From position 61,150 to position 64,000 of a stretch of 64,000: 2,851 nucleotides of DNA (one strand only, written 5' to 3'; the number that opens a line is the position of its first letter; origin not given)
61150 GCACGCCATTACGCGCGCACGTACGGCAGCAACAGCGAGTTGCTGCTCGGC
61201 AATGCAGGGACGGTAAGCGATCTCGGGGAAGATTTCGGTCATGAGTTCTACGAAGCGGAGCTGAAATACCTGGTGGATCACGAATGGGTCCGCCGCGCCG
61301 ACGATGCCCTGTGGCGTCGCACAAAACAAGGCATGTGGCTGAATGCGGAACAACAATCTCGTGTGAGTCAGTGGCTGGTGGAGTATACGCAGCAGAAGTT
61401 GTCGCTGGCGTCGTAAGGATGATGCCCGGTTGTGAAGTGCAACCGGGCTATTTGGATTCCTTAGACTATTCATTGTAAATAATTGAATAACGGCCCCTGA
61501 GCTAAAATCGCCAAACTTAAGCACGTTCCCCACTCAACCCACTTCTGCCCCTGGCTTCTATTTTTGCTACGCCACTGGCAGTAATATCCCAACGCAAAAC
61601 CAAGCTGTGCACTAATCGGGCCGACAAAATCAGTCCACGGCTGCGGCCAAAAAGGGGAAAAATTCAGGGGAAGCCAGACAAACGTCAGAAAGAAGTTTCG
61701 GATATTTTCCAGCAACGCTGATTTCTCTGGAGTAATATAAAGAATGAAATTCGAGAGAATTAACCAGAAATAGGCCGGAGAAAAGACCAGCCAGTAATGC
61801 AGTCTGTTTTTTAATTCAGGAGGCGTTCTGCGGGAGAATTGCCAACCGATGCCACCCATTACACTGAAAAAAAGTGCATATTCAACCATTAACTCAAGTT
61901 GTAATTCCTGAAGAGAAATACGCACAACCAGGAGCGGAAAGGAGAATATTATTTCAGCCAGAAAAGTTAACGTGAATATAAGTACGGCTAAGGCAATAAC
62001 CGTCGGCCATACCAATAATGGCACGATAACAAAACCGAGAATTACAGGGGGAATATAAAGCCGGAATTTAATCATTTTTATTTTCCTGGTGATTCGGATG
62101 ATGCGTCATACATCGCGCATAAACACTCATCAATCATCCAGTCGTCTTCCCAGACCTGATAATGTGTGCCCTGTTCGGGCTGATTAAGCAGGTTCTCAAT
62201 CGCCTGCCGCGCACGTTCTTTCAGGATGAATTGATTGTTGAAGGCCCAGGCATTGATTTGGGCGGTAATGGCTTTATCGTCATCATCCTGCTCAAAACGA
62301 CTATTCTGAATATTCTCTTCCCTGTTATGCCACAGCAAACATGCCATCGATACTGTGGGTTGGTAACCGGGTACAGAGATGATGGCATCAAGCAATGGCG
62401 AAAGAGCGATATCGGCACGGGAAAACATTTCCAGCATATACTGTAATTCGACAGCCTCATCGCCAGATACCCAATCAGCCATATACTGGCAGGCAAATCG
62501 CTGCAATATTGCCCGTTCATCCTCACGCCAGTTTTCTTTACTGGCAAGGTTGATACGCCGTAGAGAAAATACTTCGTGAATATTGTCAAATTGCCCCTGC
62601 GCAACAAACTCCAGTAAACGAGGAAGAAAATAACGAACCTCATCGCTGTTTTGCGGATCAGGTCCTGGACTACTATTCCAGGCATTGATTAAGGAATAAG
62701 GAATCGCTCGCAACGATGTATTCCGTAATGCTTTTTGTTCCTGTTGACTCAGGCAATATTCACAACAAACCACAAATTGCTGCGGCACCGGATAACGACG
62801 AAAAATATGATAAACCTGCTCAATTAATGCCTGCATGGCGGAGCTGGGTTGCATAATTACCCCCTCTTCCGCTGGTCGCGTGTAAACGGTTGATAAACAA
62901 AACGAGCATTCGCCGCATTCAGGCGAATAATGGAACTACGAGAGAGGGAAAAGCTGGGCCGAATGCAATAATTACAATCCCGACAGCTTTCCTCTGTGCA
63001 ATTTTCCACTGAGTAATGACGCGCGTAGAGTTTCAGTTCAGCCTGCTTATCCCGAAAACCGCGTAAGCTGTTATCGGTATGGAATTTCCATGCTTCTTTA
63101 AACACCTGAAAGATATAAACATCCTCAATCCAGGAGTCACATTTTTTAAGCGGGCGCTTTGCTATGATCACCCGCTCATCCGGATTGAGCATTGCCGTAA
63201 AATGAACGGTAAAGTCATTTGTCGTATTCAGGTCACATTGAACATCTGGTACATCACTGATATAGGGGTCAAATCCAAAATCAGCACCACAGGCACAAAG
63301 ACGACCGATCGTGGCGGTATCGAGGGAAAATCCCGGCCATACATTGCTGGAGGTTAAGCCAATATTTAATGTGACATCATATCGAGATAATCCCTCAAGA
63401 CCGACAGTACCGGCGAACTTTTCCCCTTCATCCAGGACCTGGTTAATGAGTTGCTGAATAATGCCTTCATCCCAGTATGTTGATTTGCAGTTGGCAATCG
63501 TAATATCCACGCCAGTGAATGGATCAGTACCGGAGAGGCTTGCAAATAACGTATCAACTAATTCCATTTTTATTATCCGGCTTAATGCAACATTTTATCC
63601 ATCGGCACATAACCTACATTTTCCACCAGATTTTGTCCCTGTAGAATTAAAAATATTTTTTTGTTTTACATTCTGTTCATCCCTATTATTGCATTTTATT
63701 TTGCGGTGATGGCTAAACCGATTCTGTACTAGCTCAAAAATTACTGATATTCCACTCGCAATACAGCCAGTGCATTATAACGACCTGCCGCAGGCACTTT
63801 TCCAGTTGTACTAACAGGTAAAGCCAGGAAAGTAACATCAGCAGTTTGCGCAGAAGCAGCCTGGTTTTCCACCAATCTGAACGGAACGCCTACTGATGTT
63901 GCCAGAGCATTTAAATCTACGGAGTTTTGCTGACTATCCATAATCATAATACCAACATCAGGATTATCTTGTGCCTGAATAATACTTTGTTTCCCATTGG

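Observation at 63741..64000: Partial chaperone-usher fimbrial gene at the window edge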

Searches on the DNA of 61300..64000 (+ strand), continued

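Call 22: get_annotated_region(hit=H27, flank=6000)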
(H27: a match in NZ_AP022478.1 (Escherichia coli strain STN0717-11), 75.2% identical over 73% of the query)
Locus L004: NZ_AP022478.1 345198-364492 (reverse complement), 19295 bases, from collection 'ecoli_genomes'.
description: Escherichia coli strain STN0717-11 chromosome, complete genome
organism: Escherichia coli strain STN0717-11 (NCBI taxid 562)
replicon: chromosome; assembly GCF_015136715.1
host: -; source: -; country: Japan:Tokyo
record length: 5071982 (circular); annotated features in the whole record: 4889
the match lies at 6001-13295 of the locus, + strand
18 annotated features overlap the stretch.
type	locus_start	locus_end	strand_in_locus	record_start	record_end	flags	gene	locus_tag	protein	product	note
CDS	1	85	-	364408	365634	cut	rtcB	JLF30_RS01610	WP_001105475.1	RNA-splicing ligase RtcB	-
CDS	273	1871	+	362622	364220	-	rtcR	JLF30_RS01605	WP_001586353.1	DNA-binding transcriptional regulator RtcR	-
CDS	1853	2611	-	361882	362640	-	-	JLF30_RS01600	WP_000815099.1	DeoR/GlpR family transcriptional regulator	-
CDS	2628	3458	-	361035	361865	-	glpG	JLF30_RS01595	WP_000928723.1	rhomboid family intramembrane serine protease GlpG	-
CDS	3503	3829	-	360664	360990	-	glpE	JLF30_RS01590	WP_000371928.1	thiosulfate sulfurtransferase GlpE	-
CDS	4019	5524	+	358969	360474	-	glpD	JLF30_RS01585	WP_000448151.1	glycerol-3-phosphate dehydrogenase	-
CDS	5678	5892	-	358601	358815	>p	-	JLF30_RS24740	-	hypothetical protein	frameshifted; incomplete; partial in the middle of a contig; missing C-terminus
CDS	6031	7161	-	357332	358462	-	-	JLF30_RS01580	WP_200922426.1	fimbrial protein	-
CDS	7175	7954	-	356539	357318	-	-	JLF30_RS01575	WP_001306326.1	fimbrial biogenesis chaperone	-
CDS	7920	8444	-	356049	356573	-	-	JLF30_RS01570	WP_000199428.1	fimbrial protein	-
CDS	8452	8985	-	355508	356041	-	-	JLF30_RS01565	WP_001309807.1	fimbrial protein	-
CDS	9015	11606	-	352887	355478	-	-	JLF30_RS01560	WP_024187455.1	fimbrial biogenesis usher protein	-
CDS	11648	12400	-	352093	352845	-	-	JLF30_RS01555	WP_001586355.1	fimbria/pilus periplasmic chaperone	-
CDS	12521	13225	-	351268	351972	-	-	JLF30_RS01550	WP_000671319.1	fimbrial protein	-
CDS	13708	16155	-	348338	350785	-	glgP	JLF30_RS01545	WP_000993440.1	glycogen phosphorylase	-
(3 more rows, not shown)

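Call 43: search_dna_similar(query=L001:14342-15463:-, collection=ecoli_genomes, mode=near, max_rows=40, rows=spread)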
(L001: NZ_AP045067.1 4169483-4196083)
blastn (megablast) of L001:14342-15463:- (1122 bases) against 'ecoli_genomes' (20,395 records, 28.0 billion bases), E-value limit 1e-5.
Records with a match: 557; places in all: 558; records where one place covers at least 80% of the query: 555.
Genomes with a match: 557 of 5426; with a place that covers at least 80% of the query: 555. Places per genome that has any: lowest 1, median 1, highest 2. On chromosomes: 558 places; on plasmids: 0.
Best place of each record, by identity: >=99% 77; 95-99% 123; 90-95% 3; 80-90% 354.
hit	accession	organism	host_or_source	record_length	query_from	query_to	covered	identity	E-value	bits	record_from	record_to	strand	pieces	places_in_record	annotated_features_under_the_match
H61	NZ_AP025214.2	Escherichia coli strain 2017.09.02CC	Homo sapiens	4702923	1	1122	100%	100.0%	0e+0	2073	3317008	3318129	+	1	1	fimbrial protein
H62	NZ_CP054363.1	Escherichia coli strain SCU-171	Homo sapiens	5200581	1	1122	100%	99.9%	0e+0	2067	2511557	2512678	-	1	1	fimbrial protein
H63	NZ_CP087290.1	Escherichia coli strain APEC 102026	chicken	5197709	1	1122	100%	99.9%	0e+0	2067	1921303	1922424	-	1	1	fimbrial protein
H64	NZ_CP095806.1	Escherichia coli strain E371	avian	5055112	1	1122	100%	99.9%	0e+0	2067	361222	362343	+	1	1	fimbrial protein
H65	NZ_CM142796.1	Escherichia coli strain GPEC1035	chicken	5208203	1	1122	100%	99.9%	0e+0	2067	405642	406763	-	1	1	fimbrial protein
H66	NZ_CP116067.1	Escherichia coli strain DETEC-S792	ICU staff rectal swab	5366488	1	1122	100%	99.8%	0e+0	2061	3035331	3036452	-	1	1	fimbrial protein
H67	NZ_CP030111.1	Escherichia coli strain MCJCHV-1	Homo sapiens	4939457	1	1122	100%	97.7%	0e+0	1929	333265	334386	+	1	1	fimbrial protein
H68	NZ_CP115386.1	Escherichia coli strain CUVET20-PYO2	dog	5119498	1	1122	100%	97.7%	0e+0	1929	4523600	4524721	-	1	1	fimbrial protein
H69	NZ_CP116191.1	Escherichia coli strain DETEC-E1070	sink drain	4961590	1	1122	100%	97.7%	0e+0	1929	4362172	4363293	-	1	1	fimbrial protein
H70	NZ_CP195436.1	Escherichia coli strain 23AR0762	Homo sapiens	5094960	1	1122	100%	97.7%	0e+0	1929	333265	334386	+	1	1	fimbrial protein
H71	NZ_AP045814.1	Escherichia coli strain 23CRST044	Homo sapiens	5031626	1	1122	100%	97.7%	0e+0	1929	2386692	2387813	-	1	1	fimbrial protein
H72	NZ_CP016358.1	Escherichia coli strain K-15KW01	Homo sapiens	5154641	1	1122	100%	97.5%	0e+0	1917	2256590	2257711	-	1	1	fimbrial protein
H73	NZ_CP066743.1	Escherichia coli strain UPEC 536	Homo sapiens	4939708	1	1122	100%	97.5%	0e+0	1917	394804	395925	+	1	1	fimbrial protein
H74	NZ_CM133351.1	Escherichia coli strain DEF2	Mus musculus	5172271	1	1122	100%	97.5%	0e+0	1917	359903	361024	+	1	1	fimbrial protein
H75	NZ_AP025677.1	Escherichia coli strain Rb-23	Homo sapiens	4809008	1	1122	100%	90.1%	0e+0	1452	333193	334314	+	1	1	fimbrial protein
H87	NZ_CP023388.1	Escherichia coli strain 1105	canine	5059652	77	1122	93%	85.4%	0e+0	1081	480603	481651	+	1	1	fimbrial protein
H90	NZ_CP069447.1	Escherichia coli strain FDAARGOS_1255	Homo sapiens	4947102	77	1122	93%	85.4%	0e+0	1081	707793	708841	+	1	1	fimbrial protein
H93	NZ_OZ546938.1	Escherichia coli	Homo sapiens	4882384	77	1122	93%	85.4%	0e+0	1081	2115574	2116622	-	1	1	fimbrial protein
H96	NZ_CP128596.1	Escherichia coli strain muskdeer13-4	musk deer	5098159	77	1122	93%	85.3%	0e+0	1075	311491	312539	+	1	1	fimbrial protein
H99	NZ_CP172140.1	Escherichia coli strain GF130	chicken meat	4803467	77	1122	93%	85.1%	0e+0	1059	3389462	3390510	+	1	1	fimbrial protein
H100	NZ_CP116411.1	Escherichia coli strain HH45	Pre-treated sample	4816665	827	1099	24%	86.2%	6e-76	294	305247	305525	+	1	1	fimbrial protein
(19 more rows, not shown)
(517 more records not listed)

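Call 50: search_dna_similar(query=L004:6031-13225:+, collection=ecoli_genomes, mode=near, max_rows=25, rows=spread)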
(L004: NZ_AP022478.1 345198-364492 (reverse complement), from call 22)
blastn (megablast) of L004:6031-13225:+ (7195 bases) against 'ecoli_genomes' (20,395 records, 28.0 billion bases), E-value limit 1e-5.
Records with a match: 783; places in all: 783; records where one place covers at least 80% of the query: 677.
Genomes with a match: 783 of 5426; with a place that covers at least 80% of the query: 677. Places per genome that has any: lowest 1, median 1, highest 1. On chromosomes: 783 places; on plasmids: 0.
Best place of each record, by identity: >=99% 219; 95-99% 10; 60-80% 554.
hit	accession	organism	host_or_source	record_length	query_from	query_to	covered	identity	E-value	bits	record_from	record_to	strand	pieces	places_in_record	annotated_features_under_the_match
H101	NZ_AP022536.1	Escherichia coli strain THO-008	Homo sapiens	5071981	1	7195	100%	100.0%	0e+0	13287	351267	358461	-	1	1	fimbrial biogenesis usher protein | fimbrial protein (x4) | fimbrial biogenesis chaperone | fimbria/pilus periplasmic chaperone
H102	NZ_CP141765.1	Escherichia coli strain HYM1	duck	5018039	1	7195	100%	99.4%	0e+0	13032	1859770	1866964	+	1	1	fimbrial biogenesis usher protein | fimbrial protein (x4) | molecular chaperone | fimbria/pilus periplasmic chaperone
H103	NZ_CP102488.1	Escherichia coli O15:H18 strain ST69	Homo sapiens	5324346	1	7195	100%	99.2%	0e+0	12971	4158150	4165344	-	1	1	fimbrial biogenesis usher protein | fimbrial protein (x4) | fimbrial biogenesis chaperone | fimbria/pilus periplasmic chaperone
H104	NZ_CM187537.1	Escherichia coli strain capsule spontaneous mutant 16b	lab isolate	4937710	1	7195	100%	99.2%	0e+0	12971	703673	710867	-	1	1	fimbrial biogenesis usher protein | fimbrial protein (x4) | fimbrial biogenesis chaperone | fimbria/pilus periplasmic chaperone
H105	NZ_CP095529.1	Escherichia coli strain GN06156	Homo sapiens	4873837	1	7195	100%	99.2%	0e+0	12966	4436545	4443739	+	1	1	fimbrial biogenesis usher protein | fimbrial protein (x4) | molecular chaperone | fimbria/pilus periplasmic chaperone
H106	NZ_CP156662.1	Escherichia coli strain PKF4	Milvus migrans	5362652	1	7195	100%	99.2%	0e+0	12964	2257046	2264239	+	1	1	fimbrial biogenesis usher protein | fimbrial protein (x4) | molecular chaperone | fimbria/pilus periplasmic chaperone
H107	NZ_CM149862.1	Escherichia coli strain LCP30S3_I5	Sus scrofa domesticus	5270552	1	7195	100%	99.0%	0e+0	12899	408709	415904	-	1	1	fimbrial biogenesis usher protein | fimbrial protein (x4) | fimbrial biogenesis chaperone | fimbria/pilus periplasmic chaperone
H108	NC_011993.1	Escherichia coli LF82 strain LF82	-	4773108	3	7195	100%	75.3%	0e+0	3328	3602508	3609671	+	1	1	fimbrial biogenesis usher protein | fimbrial protein (x4) | fimbrial biogenesis chaperone (x2)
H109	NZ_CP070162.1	Escherichia coli strain FDAARGOS_1283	Homo sapiens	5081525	3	7195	100%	75.3%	0e+0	3312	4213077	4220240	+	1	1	fimbrial biogenesis usher protein | fimbrial protein (x4) | fimbrial biogenesis chaperone (x2)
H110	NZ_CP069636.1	Escherichia coli strain SSGw2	not applicable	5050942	3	7195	100%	75.2%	0e+0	3290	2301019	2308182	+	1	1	fimbrial biogenesis usher protein | fimbrial protein (x4) | fimbrial biogenesis chaperone (x2)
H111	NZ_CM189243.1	Escherichia coli Nissle 1917 strain Nissle 1917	-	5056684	3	7195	100%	75.2%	0e+0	3290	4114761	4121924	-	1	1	fimbrial biogenesis usher protein | fimbrial protein (x4) | fimbrial biogenesis chaperone (x2)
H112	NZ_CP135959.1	Escherichia coli strain MS1266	Gallus gallus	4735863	3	7195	100%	75.2%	0e+0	3284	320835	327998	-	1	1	fimbrial biogenesis usher protein | fimbrial protein (x4) | molecular chaperone (x2)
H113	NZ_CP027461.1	Escherichia coli strain 95-3322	missing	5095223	3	7195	100%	75.2%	0e+0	3262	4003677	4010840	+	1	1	fimbrial biogenesis usher protein | fimbrial protein (x4) | fimbrial biogenesis chaperone (x2)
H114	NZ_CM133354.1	Escherichia coli strain DEF10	Mus musculus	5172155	3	7195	100%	75.1%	0e+0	3236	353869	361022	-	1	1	fimbrial biogenesis usher protein | fimbrial protein (x4) | fimbrial biogenesis chaperone (x2)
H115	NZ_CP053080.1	Escherichia coli strain HB37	chicken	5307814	3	7195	100%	75.1%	0e+0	3225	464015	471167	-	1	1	fimbrial biogenesis usher protein | fimbrial protein (x4) | fimbrial biogenesis chaperone (x2)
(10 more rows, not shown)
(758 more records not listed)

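Call 64: get_annotated_region(hit=H87, flank=200)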
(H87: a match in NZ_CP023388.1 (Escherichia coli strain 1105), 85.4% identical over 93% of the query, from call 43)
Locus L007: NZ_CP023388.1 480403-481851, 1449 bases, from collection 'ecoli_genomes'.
description: Escherichia coli strain 1105 chromosome, complete genome
organism: Escherichia coli strain 1105 (NCBI taxid 562)
replicon: chromosome; assembly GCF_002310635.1
host: canine; source: missing; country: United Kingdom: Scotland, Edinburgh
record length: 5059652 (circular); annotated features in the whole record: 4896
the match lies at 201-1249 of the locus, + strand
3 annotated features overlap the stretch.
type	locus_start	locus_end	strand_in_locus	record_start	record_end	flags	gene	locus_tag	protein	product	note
CDS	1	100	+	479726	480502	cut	-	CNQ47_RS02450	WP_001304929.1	fimbrial biogenesis chaperone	-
CDS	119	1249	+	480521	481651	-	-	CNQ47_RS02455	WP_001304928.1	fimbrial protein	-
CDS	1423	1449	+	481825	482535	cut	-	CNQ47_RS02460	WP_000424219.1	hypothetical protein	-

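Call 65: get_annotated_region(hit=H90, flank=200)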
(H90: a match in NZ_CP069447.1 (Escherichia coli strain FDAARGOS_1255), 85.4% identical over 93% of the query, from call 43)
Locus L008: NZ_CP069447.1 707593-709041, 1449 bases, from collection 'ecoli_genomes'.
description: Escherichia coli strain FDAARGOS_1255 chromosome, complete genome
organism: Escherichia coli strain FDAARGOS_1255 (NCBI taxid 562)
replicon: chromosome; assembly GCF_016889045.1
host: Homo sapiens; source: missing; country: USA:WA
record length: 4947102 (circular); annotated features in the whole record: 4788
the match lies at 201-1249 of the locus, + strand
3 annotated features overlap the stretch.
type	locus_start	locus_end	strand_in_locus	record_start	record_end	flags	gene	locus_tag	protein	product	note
CDS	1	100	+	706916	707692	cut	-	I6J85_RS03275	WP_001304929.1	fimbrial biogenesis chaperone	-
CDS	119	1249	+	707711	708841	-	-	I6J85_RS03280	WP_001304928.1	fimbrial protein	-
CDS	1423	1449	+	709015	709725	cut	-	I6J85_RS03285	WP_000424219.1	hypothetical protein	-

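Call 66: get_annotated_region(hit=H93, flank=200)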
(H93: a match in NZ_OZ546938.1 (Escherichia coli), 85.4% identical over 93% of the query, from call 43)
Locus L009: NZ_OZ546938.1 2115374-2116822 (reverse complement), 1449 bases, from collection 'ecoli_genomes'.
description: Escherichia coli isolate AHB18 chromosome 1, complete sequence
organism: Escherichia coli (NCBI taxid 562)
replicon: chromosome; assembly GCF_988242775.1
host: Homo sapiens; source: blood culture; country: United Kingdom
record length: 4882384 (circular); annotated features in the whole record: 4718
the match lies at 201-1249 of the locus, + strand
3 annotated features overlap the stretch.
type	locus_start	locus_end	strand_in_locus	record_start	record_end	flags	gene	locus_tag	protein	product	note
CDS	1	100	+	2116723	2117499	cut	-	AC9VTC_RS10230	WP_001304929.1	fimbrial biogenesis chaperone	-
CDS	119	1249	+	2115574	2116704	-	-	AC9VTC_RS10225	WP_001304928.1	fimbrial protein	-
CDS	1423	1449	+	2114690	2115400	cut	-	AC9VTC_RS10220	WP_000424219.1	YbbD family protein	-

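Call 67: get_annotated_region(hit=H96, flank=200)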
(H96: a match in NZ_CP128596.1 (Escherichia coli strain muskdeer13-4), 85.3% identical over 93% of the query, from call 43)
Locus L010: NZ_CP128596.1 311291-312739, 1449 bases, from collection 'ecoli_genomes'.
description: Escherichia coli strain muskdeer13-4 chromosome, complete genome
organism: Escherichia coli strain muskdeer13-4 (NCBI taxid 562)
replicon: chromosome; assembly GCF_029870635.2
host: musk deer; source: feces; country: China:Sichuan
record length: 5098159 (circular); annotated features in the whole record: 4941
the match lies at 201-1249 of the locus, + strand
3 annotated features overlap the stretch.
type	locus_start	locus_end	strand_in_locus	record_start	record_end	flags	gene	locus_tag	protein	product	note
CDS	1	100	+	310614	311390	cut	-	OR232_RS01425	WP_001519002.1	molecular chaperone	-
CDS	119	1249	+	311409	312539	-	-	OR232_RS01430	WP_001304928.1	fimbrial protein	-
CDS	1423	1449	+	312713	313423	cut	-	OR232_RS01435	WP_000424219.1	hypothetical protein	-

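Call 68: get_annotated_region(hit=H99, flank=200)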
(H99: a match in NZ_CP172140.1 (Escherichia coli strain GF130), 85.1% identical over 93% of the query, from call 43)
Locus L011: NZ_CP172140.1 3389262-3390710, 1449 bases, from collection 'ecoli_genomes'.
description: Escherichia coli strain GF130 chromosome, complete genome
organism: Escherichia coli strain GF130 (NCBI taxid 562)
replicon: chromosome; assembly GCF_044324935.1
host: -; source: chicken meat; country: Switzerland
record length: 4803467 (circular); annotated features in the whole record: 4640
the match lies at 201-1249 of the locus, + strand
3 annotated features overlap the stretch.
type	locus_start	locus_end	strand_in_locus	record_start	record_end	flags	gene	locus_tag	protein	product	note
CDS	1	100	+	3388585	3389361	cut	-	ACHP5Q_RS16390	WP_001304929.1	molecular chaperone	-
CDS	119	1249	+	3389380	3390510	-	-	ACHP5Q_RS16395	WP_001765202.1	fimbrial protein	-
CDS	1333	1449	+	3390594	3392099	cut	-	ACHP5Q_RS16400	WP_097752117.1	PstS family phosphate ABC transporter substrate-binding protein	-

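Call 69: get_annotated_region(hit=H111, flank=200)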
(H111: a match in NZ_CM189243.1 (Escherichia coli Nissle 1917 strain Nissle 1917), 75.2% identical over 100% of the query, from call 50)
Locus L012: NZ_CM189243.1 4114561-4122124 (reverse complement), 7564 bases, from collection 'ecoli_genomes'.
description: Escherichia coli Nissle 1917 chromosome, whole genome shotgun sequence
organism: Escherichia coli Nissle 1917 strain Nissle 1917 (NCBI taxid 316435)
replicon: chromosome; assembly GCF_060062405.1
host: -; source: -; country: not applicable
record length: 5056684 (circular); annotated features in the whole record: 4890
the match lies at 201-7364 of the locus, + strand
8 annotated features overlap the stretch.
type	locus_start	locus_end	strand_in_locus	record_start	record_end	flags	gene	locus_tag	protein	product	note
CDS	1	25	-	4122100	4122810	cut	-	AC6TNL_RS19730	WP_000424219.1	YbbD family protein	-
CDS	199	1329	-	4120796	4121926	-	-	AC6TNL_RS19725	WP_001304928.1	fimbrial protein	-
CDS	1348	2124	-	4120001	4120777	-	-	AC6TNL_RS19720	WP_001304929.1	fimbrial biogenesis chaperone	-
CDS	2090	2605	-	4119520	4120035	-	-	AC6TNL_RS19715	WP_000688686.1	fimbrial protein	-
CDS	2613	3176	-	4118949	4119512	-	-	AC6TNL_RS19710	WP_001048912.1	fimbrial protein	-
CDS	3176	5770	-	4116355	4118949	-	-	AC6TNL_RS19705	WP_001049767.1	fimbrial biogenesis usher protein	-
CDS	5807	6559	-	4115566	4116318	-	-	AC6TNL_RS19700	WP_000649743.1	fimbrial biogenesis chaperone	-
CDS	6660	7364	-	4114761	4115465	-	-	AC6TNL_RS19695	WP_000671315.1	fimbrial protein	-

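Call 84: search_rna_families(source=window, start=61300, end=64000, threshold=evalue, max_evalue=0.1)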
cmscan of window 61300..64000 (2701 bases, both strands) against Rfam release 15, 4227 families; matches with E-value up to 0.1: 0.
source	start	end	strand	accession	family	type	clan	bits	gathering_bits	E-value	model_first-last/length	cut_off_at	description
